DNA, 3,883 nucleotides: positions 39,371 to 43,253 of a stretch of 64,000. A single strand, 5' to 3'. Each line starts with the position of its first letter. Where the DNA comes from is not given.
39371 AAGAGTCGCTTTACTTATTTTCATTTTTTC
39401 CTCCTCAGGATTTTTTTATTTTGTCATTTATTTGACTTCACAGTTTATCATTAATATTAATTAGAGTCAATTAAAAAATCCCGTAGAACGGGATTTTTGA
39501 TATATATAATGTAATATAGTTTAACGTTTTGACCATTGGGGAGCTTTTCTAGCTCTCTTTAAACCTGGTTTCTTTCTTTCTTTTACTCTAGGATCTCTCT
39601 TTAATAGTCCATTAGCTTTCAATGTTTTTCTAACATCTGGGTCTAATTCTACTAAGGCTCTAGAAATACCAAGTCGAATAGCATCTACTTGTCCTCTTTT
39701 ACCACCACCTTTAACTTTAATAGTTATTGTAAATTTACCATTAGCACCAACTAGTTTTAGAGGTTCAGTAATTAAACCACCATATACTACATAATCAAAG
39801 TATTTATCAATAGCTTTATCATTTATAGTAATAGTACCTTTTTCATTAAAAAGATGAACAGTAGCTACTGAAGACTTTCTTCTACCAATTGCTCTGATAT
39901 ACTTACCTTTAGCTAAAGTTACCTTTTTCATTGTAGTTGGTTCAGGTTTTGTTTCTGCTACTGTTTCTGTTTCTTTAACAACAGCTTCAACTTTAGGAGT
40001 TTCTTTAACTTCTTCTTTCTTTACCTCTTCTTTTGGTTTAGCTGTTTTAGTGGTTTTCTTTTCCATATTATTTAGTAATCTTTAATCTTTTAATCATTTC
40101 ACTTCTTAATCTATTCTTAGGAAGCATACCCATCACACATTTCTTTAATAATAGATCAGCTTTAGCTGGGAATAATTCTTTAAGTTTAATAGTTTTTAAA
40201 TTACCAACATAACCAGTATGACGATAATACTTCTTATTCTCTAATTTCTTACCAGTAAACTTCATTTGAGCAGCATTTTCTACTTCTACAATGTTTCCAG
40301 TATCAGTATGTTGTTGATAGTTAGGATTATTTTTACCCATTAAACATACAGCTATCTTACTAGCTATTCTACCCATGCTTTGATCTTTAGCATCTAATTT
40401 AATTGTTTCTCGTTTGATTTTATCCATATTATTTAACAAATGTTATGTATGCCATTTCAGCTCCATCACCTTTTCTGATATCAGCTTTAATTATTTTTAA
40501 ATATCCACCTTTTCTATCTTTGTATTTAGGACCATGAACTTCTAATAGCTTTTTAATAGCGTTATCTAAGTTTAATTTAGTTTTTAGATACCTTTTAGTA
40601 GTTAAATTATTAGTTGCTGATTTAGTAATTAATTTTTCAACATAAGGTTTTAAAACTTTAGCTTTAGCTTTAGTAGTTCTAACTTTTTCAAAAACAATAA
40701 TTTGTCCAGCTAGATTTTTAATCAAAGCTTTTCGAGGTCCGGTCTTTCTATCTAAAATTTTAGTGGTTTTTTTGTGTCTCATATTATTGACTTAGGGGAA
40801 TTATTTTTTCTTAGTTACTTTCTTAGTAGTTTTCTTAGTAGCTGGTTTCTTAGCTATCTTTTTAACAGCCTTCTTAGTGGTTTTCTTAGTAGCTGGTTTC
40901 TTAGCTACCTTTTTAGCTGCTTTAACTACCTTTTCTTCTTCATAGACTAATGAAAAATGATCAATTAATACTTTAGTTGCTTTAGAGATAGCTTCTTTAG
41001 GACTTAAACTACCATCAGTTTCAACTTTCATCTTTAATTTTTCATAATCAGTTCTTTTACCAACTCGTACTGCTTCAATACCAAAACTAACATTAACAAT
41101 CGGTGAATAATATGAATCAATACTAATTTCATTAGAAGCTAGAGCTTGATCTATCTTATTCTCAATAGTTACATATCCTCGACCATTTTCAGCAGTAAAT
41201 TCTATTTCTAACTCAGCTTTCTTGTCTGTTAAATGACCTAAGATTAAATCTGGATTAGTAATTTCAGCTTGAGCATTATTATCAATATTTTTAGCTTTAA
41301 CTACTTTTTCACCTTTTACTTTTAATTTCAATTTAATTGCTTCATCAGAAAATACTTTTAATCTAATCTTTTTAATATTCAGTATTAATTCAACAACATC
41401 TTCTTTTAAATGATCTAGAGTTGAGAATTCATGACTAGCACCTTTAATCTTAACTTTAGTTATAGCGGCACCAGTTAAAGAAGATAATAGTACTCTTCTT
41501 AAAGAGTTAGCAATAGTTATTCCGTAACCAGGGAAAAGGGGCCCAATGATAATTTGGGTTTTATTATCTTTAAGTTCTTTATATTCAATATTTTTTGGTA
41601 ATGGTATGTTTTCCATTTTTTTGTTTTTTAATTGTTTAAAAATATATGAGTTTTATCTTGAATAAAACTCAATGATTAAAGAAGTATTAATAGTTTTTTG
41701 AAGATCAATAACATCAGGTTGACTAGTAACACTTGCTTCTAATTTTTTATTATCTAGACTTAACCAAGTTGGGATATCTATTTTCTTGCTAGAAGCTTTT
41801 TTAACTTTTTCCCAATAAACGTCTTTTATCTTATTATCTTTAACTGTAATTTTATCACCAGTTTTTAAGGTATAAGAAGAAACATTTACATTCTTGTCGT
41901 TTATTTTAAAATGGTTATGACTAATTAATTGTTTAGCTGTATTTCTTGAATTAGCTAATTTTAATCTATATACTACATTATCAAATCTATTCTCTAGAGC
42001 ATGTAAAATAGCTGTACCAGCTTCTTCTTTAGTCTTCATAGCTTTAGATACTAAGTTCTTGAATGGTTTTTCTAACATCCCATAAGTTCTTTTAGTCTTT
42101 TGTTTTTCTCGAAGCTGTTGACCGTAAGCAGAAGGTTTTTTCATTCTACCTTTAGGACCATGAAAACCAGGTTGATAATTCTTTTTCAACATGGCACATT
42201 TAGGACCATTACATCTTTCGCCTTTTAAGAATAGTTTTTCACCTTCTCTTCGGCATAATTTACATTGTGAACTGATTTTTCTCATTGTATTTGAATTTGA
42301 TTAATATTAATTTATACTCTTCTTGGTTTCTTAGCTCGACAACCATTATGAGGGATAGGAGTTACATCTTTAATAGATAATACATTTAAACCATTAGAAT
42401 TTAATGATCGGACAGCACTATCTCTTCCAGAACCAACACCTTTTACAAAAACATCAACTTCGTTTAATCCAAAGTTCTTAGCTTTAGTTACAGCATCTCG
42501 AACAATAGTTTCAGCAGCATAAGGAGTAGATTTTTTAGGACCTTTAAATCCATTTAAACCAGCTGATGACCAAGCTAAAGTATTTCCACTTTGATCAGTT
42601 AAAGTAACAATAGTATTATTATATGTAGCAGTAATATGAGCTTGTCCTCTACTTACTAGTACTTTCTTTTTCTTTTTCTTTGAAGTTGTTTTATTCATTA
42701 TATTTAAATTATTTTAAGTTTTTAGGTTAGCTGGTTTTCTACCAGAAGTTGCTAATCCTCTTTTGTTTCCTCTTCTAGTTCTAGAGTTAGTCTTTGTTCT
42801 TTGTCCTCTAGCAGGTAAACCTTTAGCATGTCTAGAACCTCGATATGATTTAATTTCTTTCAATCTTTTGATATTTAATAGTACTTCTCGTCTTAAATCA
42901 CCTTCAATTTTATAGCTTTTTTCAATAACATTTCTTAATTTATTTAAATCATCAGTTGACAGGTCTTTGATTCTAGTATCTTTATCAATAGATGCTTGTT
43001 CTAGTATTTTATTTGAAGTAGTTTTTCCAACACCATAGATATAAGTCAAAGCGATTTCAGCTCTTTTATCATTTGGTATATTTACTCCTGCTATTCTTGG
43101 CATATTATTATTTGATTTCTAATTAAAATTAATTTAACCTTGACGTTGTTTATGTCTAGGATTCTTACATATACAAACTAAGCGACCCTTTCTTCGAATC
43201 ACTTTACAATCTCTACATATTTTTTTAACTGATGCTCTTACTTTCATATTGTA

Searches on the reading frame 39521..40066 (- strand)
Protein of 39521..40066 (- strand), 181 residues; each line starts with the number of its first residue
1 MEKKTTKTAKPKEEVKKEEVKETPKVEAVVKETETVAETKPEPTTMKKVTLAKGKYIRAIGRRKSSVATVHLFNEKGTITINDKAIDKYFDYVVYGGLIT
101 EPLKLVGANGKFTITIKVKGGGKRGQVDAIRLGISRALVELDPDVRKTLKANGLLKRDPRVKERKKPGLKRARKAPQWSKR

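Call 102: search_protein_families(library=pfam, max_evalue=0.00001, proteins=[window:39521-40066:-])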
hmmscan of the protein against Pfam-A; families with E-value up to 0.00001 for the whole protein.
window:39521-40066:- (181 aa): 1 family
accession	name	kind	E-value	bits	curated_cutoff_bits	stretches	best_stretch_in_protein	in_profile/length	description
PF00380.25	Ribosomal_S9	-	3.9e-43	147.2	22.5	1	61-181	1-121/121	Ribosomal protein S9/S16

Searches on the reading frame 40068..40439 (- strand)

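Call 103: search_protein_families(library=pfam, max_evalue=0.00001, proteins=[window:40068-40439:-])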
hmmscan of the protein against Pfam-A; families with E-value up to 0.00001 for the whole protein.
window:40068-40439:- (123 aa): 1 family
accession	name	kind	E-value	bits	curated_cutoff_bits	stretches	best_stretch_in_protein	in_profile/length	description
PF00572.24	Ribosomal_L13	-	1.1e-36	125.9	23.8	1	11-121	2-112/119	Ribosomal protein L13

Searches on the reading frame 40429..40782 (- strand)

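Call 103: search_protein_families(library=pfam, max_evalue=0.00001, proteins=[window:40429-40782:-])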
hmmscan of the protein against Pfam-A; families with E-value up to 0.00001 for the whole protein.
window:40429-40782:- (117 aa): 1 family
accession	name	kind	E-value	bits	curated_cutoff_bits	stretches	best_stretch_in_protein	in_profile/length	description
PF01196.24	Ribosomal_L17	-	3.6e-26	92.3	27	1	20-116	1-97/97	Ribosomal protein L17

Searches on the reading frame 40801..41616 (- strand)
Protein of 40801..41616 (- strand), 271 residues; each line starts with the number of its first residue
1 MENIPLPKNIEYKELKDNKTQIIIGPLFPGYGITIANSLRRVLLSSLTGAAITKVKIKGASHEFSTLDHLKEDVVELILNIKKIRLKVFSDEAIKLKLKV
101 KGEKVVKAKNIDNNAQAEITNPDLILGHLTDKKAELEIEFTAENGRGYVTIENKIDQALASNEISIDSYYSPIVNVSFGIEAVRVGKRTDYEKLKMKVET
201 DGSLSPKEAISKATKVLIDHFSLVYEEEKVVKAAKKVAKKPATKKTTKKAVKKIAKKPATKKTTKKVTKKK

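Call 103: search_protein_families(library=pfam, max_evalue=0.00001, proteins=[window:40801-41616:-])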
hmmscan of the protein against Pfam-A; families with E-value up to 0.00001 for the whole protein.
window:40801-41616:- (271 aa): 2 families
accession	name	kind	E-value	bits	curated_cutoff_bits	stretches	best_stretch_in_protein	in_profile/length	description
PF01000.31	RNA_pol_A_bac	-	2e-24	86.5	33.9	1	55-171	1-119/119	RNA polymerase Rpb3/RpoA insert domain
PF01193.29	RNA_pol_L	-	2.9e-22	78.6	24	1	26-221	2-74/74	RNA polymerase Rpb3/Rpb11 dimerisation domain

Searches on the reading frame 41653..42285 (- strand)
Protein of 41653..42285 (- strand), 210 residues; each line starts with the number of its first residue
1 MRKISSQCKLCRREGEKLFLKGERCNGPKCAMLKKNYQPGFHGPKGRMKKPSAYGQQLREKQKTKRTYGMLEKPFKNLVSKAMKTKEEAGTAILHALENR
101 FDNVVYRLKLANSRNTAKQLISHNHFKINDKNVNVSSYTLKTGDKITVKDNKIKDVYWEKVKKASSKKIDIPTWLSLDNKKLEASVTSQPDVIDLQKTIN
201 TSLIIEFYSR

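Call 103: search_protein_families(library=pfam, max_evalue=0.00001, proteins=[window:41653-42285:-])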
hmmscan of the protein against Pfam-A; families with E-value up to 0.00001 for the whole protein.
window:41653-42285:- (210 aa): 2 families
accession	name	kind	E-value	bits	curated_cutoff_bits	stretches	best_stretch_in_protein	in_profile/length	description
PF00163.24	Ribosomal_S4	-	4.6e-23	82.2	23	1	3-98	2-95/95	Ribosomal protein S4/S9 N-terminal domain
PF01479.30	S4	-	1.3e-12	47.7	22.8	1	100-146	2-48/48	S4 domain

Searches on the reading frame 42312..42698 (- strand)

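Call 103: search_protein_families(library=pfam, max_evalue=0.00001, proteins=[window:42312-42698:-])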
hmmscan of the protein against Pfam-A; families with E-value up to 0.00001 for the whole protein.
window:42312-42698:- (128 aa): 1 family
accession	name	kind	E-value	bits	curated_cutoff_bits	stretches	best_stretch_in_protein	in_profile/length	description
PF00411.24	Ribosomal_S11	-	2e-40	138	25.1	1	18-127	1-110/110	Ribosomal protein S11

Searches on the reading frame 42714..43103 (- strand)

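Call 103: search_protein_families(library=pfam, max_evalue=0.00001, proteins=[window:42714-43103:-])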
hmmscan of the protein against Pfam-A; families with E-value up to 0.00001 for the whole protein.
window:42714-43103:- (129 aa): 1 family
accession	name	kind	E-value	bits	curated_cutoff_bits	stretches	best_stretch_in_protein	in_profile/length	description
PF00416.27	Ribosomal_S13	-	1.1e-33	116.8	31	1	3-109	1-128/128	Ribosomal protein S13/S18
